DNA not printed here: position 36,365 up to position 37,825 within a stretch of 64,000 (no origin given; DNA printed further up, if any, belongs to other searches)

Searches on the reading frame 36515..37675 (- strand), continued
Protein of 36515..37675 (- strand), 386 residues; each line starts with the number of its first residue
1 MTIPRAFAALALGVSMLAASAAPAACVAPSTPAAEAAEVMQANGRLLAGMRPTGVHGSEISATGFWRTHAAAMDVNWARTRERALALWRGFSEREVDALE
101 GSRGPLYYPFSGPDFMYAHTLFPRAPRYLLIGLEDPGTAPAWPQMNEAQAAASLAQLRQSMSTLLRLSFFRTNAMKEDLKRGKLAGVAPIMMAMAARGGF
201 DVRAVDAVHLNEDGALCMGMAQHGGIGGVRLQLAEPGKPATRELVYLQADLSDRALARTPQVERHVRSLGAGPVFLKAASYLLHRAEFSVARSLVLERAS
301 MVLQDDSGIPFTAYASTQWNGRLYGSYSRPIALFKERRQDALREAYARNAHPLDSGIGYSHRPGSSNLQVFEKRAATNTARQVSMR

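Call 44: search_protein_families(library=pfam, alignment_id=A1, max_evalue=10)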
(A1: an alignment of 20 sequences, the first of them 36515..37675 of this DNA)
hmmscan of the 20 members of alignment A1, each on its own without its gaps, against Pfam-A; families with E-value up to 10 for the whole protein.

A. member 1, window:36515-37675:- (386 aa): 0 families

B. families by the number of members that match (of 20 scanned): 8 families
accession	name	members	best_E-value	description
PF19072.5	DUF5768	1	0.0044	Family of unknown function (DUF5768)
PF00496.27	SBP_bac_5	1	0.011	Bacterial extracellular solute-binding proteins, family 5 Middle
PF10253.14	PRCC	1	0.014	Mitotic checkpoint regulator, MAD2B-interacting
PF12467.13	CMV_1a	1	0.032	Cucumber mosaic virus 1a protein family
PF01003.24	Flavi_capsid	1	0.11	Flavivirus capsid protein C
PF10231.14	COA8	1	0.12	Cytochrome c oxidase assembly factor 8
PF21827.1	New_glue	1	0.12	New glue protein family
PF04361.18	DUF494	1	0.22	Protein of unknown function (DUF494)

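Call 52: fold_search(model_id=the predicted structure, library=pdb)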
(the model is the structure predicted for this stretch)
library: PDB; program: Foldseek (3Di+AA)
matches with E <= 10: 1048; with E <= 0.001: 0
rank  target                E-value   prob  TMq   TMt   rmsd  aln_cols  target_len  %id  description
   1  3sx0                  1.5e-02  0.69  0.25  0.29  18.1       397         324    8  Crystal structure of Dot1l in complex with a brominated SAH analog (released 2011-07-27)
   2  3o7w                  2.1e-02  0.57  0.28  0.36  14.2       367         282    8  The Crystal Structure of Human Leucine Carboxyl Methyltransferase 1 (released 2010-09-08)
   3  8xe2_A                2.3e-02  0.77  0.27  0.40  10.2       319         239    8  O-methyltransferase from Lycoris longituba D230A variant complexed with Mg, SAH, and 3,4-dihydroxybenzaldehyde (released 2024-08-07)
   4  3qow                  2.4e-02  0.57  0.24  0.28  17.7       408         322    8  DOT1L Structure in complex with SAM (released 2011-05-25)
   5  4ekg                  2.7e-02  0.75  0.28  0.33  17.3       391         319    7  Crystal Structure of DOT1L in Complex with EPZ003696 (released 2012-10-17)
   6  4er7                  3.0e-02  0.57  0.24  0.28  17.8       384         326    7  Crystal Structure of human DOT1L in complex with inhibitor SGC0947 (released 2012-05-16)
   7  1rjd_C                4.3e-02  0.30  0.27  0.30  14.0       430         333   11  Structure of PPM1, a leucine carboxy methyltransferase involved in the regulation of protein phosphatase 2A activity (released 2003-12-02)
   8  6uk5_A                4.3e-02  0.04  0.08  0.11  18.2       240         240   14  Structure of SAM bound CalS10, an amino pentose methyltransferase from Micromonospora echinaspora involved in calichea (released 2020-10-07)
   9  5oce_A                5.2e-02  0.13  0.10  0.13  17.0       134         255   16  THE MOLECULAR MECHANISM OF SUBSTRATE RECOGNITION AND CATALYSIS OF THE MEMBRANE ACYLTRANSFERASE PatA -- Complex of PatA (released 2017-12-27)
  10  3dtn_A                5.5e-02  0.47  0.24  0.38  12.1       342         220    8  Crystal structure of putative Methyltransferase-MM_2633 from Methanosarcina mazei . (released 2008-09-09)
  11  2iu6_B                5.9e-02  0.06  0.09  0.11  20.7       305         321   10  REGULATION OF THE DHA OPERON OF LACTOCOCCUS LACTIS (released 2006-06-13)
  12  4er3                  6.2e-02  0.60  0.27  0.31  11.0       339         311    8  Crystal Structure of Human DOT1L in complex with inhibitor EPZ004777 (released 2012-05-16)
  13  3p71_T                7.4e-02  0.33  0.29  0.34  14.3       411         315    8  Crystal structure of the complex of LCMT-1 and PP2A (released 2011-02-16)
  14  8uke_B                7.9e-02  0.51  0.27  0.41  10.6       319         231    9  Crystal Structure of Norbelladine O-methyltransferase variant in complex with SAH (released 2024-03-20)
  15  6jcl_D                7.9e-02  0.38  0.23  0.37  12.3       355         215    9  Crystal structure of cofactor-bound Rv0187 from MTB (released 2019-12-11)
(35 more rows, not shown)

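Call 53: search_protein_families(library=ncbifam, proteins=[L008:2027-3382:+, L055:8385-9722:+, L022:8494-9813:+, L022:11067-12167:-, L053:11027-12382:-, L009:8579-9805:+, L055:11217-12524:+], max_evalue=0.00001)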
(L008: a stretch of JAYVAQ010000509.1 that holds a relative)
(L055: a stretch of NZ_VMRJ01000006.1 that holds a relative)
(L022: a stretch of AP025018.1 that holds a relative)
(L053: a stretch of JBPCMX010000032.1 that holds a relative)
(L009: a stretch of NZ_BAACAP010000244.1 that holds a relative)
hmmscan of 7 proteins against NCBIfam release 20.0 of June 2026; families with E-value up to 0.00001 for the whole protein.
L008:2027-3382:+ (451 aa): 12 families
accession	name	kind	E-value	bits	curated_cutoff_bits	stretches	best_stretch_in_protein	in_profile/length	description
TIGR00911.1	2A0308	subfamily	9.5e-54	182.7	701.8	1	6-445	42-472/505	L-type amino acid transporter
TIGR00909.1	2A0306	subfamily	5.1e-36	124.5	556.8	1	10-445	3-428/429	amino acid transporter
NF008466.1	PRK11357.1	equivalog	2.3e-25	89.5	800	1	8-405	6-393/446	fructoselysine/psicoselysine transporter FrlA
NF053761.1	BrChAATpBcaP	equivalog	4.8e-24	85.2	690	1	4-449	16-454/460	branched-chain amino acid transporter BcaP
TIGR00908.1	2A0305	equivalog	5.5e-17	61.8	381.75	1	20-449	17-431/442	ethanolamine permease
NF008245.0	PRK11021.1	equivalog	1.6e-14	53.7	284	1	11-359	7-335/419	L-methionine/branched-chain amino acid transporter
TIGR00913.1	2A0310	subfamily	1.7e-11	43.6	578.7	1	22-380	14-379/480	amino acid permease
TIGR00906.1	2A0303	subfamily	1.1e-09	37.3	681.7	1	6-390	27-429/602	cationic amino acid transport permease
NF007876.0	PRK10580.1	equivalog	1.7e-07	30.5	736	1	7-370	6-352/457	proline-specific permease ProY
NF053774.1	TmaoPremMsil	equivalog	1.8e-07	30.2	690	1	131-439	147-460/520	trimethylamine N-oxide permease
NF007929.0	PRK10644.1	equivalog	4.8e-07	28.8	574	1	12-272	10-267/445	arginine/agmatine antiporter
TIGR00907.1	2A0304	subfamily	9.3e-07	28.1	598.3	1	29-248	32-271/482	amino acid permease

L055:8385-9722:+ (445 aa): 9 families
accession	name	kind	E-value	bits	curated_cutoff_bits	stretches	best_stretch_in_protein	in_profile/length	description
TIGR00911.1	2A0308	subfamily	3.6e-59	200.6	701.8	1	8-435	48-472/505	L-type amino acid transporter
TIGR00909.1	2A0306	subfamily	3.2e-30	105.4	556.8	1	14-434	11-427/429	amino acid transporter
NF008466.1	PRK11357.1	equivalog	1.9e-29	102.9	800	1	6-401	8-396/446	fructoselysine/psicoselysine transporter FrlA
TIGR00908.1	2A0305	equivalog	5.1e-22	78.4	381.75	1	39-412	40-405/442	ethanolamine permease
NF053761.1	BrChAATpBcaP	equivalog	1.3e-20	73.9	690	1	17-435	33-450/460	branched-chain amino acid transporter BcaP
NF008245.0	PRK11021.1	equivalog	2.5e-15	56.4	284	1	2-372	2-361/419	L-methionine/branched-chain amino acid transporter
TIGR00906.1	2A0303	subfamily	4.5e-11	41.9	681.7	0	15-181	40-214/602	cationic amino acid transport permease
TIGR00907.1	2A0304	subfamily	4.8e-10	38.9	598.3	1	13-290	21-306/482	amino acid permease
TIGR00913.1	2A0310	subfamily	8.8e-08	31.3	578.7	1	15-365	11-371/480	amino acid permease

L022:8494-9813:+ (439 aa): 15 families
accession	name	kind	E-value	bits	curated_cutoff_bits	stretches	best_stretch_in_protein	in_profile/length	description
TIGR00911.1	2A0308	subfamily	5.4e-55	186.8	701.8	1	7-435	43-477/505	L-type amino acid transporter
TIGR00909.1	2A0306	subfamily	2e-36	125.9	556.8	1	10-430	3-428/429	amino acid transporter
NF008466.1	PRK11357.1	equivalog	8.2e-33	114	800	1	5-413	3-416/446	fructoselysine/psicoselysine transporter FrlA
TIGR00908.1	2A0305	equivalog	9e-26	90.7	381.75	1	8-436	5-434/442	ethanolamine permease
NF053761.1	BrChAATpBcaP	equivalog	2.4e-21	76.3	690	1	6-435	18-455/460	branched-chain amino acid transporter BcaP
TIGR00905.1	2A0302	subfamily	8.4e-20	71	409.05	1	6-434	3-438/473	basic amino acid/polyamine antiporter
NF008245.0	PRK11021.1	equivalog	4.3e-18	65.5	284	1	8-345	4-334/419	L-methionine/branched-chain amino acid transporter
NF007929.0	PRK10644.1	equivalog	1.2e-13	50.6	574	1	8-366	6-362/445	arginine/agmatine antiporter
NF007876.0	PRK10580.1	equivalog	4.2e-12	45.7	736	1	20-372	19-372/457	proline-specific permease ProY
TIGR00907.1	2A0304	subfamily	2.5e-11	43.2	598.3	1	29-377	32-412/482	amino acid permease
TIGR00906.1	2A0303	subfamily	5.4e-11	41.6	681.7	1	3-363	24-418/602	cationic amino acid transport permease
NF007754.0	PRK10435.1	equivalog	9.3e-09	34.8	585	1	8-345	3-337/443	cadaverine/lysine antiporter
NF008484.0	PRK11387.1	equivalog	3.4e-08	32.9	716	1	17-372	21-389/471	S-methylmethionine permease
NF007602.0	PRK10249.1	equivalog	3.2e-07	29.6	851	1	18-436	29-455/458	phenylalanine transporter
NF007938.0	PRK10655.1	equivalog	4.7e-07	29.4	409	1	6-344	2-339/438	putrescine-ornithine antiporter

L022:11067-12167:- (366 aa): 46 families (the best 25 are shown)
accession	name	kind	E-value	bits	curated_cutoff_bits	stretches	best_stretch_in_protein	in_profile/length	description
NF033085.1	bla_class_C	equivalog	4.7e-23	81.6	415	1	40-275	3-247/356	class C beta-lactamase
NF050810.1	blaCHC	exception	9.9e-18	64.1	780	1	29-273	15-267/387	CHC family extended-spectrum class C beta-lactamase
NF007943.0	PRK10662.1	equivalog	1.2e-16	60.3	266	1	41-154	33-146/380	D-alanyl-D-alanine-carboxypeptidase/endopeptidase AmpH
NF033569.1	blaLHK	exception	4e-16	58.9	850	1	42-297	38-300/390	LHK family class C beta-lactamase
NF052559.1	MthAcHydAcmB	equivalog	4.1e-16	58.7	550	2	54-128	20-94/391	methyl acetate hydrolase AcmB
NF012173.1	CMY2-MIR-ACT-EC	exception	3.2e-15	55.8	680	1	38-298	25-292/380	CMY2/MIR/ACT/EC family class C beta-lactamase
NF038366.1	blaSFDC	exception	4.9e-15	55.5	840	1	41-274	28-270/382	SFDC family class C beta-lactamase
NF033700.1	blaCMA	exception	8.4e-15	54.7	887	1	43-236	24-226/375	CMA family class C beta-lactamase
NF033698.1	blaCSA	exception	9.2e-15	54.5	884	1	44-235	25-225/375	CSA family class C beta-lactamase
NF041663.1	ampC_Sliq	exception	9.7e-15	54.3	860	1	26-270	12-262/378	cephalosporin-hydrolyzing class C beta-lactamase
NF041665.1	blaPSZ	exception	1.1e-14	54.3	850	1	36-298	22-291/379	PSZ family class C beta-lactamase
NF040478.1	blaLAQ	exception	6.8e-14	51.6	850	1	39-297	24-290/380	LAQ family class C beta-lactamase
NF053709.1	blaAKO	exception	8.4e-14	51.3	875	1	46-298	33-292/381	AKO family class C beta-lactamase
NF000385.4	blaACT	exception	2.3e-13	49.9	810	1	39-287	26-282/380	ACT family cephalosporin-hydrolyzing class C beta-lactamase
NF038089.1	blaYRC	exception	2.9e-13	49.5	870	1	46-298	33-292/381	YRC family class C beta-lactamase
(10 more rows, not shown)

L053:11027-12382:- (451 aa): 1 family
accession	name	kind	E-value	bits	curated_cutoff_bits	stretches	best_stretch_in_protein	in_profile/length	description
NF045925.1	3-sucCA_synth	equivalog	1.7e-06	26.8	800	1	179-342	83-246/498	3-succinylated cholic acid synthase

L009:8579-9805:+ (408 aa): 0 families

L055:11217-12524:+ (435 aa): 1 family
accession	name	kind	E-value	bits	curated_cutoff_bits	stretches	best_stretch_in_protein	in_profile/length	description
NF033103.1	bla_class_A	equivalog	3.6e-06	26.3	200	1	88-201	22-133/257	class A beta-lactamase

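Call 57: search_protein_families(library=pfam, proteins=[P0070, P0098, P0100, P0117, P0082, P0052], max_evalue=0.01)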
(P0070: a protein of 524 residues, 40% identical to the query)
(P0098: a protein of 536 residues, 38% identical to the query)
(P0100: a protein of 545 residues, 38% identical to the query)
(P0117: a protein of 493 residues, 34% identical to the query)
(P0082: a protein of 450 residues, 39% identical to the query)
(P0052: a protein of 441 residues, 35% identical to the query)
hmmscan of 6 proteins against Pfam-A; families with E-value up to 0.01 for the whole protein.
P0070 (524 aa): 0 families

P0098 (536 aa): 0 families

P0100 (545 aa): 0 families

P0117 (493 aa): 0 families

P0082 (450 aa): 0 families

P0052 (441 aa): 0 families

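Call 78: list_cluster_members(proteins=[P0121, window:36515-37675:-, window:37814-39346:-])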
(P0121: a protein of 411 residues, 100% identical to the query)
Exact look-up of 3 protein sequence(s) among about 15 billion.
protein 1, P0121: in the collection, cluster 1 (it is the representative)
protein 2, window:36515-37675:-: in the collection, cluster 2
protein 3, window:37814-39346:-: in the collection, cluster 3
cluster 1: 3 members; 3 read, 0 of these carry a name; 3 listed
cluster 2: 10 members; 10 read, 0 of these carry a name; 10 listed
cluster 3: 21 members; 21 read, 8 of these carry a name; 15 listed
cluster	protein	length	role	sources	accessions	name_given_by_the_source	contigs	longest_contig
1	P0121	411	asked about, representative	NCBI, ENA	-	-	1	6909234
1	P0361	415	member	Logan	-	-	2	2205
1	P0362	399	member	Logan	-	-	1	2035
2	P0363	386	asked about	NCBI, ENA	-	-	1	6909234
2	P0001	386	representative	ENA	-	-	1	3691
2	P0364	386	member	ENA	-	-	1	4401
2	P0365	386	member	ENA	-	-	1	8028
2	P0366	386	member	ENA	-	-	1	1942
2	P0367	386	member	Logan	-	-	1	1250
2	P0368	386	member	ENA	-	-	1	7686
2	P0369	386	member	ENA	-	-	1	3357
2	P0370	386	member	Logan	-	-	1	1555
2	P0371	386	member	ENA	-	-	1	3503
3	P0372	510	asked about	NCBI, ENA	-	-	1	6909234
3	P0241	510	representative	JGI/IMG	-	-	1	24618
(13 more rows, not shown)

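Call 81: search_protein_representatives(alignment_id=A2)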
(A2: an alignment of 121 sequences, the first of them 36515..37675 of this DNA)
Query: 121 sequences, 387 profile positions. Proteins with E-value up to 0.001 (for the whole library): 3435; up to 1e-10: 2785; up to 1e-30: 1792. The best 150 are listed.
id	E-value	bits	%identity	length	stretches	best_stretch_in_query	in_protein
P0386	1.5e-142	491.4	-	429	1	1-381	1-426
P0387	1.4e-133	461.9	-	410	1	24-380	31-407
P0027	7.9e-131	452.9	-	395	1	9-383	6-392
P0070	8.5e-131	452.8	-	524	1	24-381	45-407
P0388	4.9e-130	450.2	-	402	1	24-377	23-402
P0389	8.5e-129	446.2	-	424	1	29-381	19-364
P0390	1.2e-128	445.7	-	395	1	36-382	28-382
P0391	2.9e-128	444.4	-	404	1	38-377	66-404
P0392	2.6e-127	441.3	-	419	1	24-377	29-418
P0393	4.4e-127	440.5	-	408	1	24-377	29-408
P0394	7.2e-126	436.5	-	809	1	24-383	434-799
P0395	1.1e-125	435.9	-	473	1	24-382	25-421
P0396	2.0e-125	435.1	-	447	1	63-376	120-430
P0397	2.0e-125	435.1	-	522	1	28-382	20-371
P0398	3.5e-125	434.3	-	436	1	1-378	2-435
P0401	1.1e-124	432.6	-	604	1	13-383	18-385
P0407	8.5e-123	426.4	-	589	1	24-379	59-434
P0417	9.5e-121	419.7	-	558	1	25-381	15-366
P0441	8.4e-119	413.3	-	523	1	24-383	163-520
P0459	1.8e-116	405.6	-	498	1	28-377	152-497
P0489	2.0e-113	395.5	-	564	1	24-380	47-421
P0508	2.5e-112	391.9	-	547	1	20-383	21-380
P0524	6.0e-111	387.4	-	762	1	37-377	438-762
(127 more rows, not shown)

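Call 82: search_protein_families(library=pfam, proteins=[P0394, P0524, P0401, P0407, P0417, P0489, P0508, P0441, P0459, P0397], max_evalue=0.001)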
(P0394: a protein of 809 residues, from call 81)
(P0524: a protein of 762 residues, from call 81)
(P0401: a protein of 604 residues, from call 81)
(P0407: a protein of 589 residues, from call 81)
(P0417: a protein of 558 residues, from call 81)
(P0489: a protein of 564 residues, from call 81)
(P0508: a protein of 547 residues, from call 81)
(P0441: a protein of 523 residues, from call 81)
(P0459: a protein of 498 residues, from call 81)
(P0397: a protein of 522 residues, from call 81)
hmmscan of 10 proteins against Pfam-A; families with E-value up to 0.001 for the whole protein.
P0394 (809 aa): 2 families
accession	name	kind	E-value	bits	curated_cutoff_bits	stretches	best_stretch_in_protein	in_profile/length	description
PF13520.12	AA_permease_2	-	1.5e-50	172.9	27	1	18-417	5-416/427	Amino acid permease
PF00324.27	AA_permease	-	8.7e-30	104.2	24.6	1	21-415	4-427/470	Amino acid permease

P0524 (762 aa): 2 families
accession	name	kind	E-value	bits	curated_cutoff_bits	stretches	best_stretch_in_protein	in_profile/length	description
PF13520.12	AA_permease_2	-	8.7e-44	150.5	27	1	6-400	1-409/427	Amino acid permease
PF00324.27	AA_permease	-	4.3e-26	92.1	24.6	1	15-368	6-373/470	Amino acid permease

P0401 (604 aa): 0 families

P0407 (589 aa): 0 families

P0417 (558 aa): 0 families

P0489 (564 aa): 1 family
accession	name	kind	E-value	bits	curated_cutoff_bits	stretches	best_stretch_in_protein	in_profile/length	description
PF02472.21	ExbD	-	3e-11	43.9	25.4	1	469-552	47-125/128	Biopolymer transport protein ExbD/TolR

P0508 (547 aa): 0 families

P0441 (523 aa): 0 families

P0459 (498 aa): 0 families

P0397 (522 aa): 0 families
